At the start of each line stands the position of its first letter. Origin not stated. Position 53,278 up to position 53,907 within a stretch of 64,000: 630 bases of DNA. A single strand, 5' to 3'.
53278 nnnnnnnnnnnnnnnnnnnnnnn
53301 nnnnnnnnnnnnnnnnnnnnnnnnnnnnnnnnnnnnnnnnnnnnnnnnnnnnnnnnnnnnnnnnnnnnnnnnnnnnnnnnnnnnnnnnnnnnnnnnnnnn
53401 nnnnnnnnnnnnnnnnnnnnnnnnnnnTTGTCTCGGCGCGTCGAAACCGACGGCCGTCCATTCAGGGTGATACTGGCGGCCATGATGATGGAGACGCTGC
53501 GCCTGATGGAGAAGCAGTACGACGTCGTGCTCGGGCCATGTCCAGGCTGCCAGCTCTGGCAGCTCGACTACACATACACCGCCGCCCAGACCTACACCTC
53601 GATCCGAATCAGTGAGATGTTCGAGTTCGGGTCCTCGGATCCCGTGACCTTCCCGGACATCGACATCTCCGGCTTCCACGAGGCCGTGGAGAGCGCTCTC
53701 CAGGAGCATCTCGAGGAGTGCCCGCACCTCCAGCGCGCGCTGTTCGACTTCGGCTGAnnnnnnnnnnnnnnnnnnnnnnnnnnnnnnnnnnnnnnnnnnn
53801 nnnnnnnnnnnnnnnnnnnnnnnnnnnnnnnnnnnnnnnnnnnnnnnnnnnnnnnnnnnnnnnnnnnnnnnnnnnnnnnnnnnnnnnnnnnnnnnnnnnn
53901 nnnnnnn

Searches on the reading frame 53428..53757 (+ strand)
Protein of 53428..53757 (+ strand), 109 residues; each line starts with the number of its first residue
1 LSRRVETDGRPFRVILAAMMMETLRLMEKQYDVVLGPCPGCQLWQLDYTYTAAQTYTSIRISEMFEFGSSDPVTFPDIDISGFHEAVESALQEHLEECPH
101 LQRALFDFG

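Call 63: search_protein_families(library=pfam, max_evalue=0.001, proteins=[window:53428-53757:+])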
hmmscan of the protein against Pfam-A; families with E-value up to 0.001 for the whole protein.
window:53428-53757:+ (109 aa): 0 families

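Call 80: search_protein_families(library=phrogs, max_evalue=0.001, proteins=[window:53428-53757:+])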
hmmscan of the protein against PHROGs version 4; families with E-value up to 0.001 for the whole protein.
window:53428-53757:+ (109 aa): 0 families
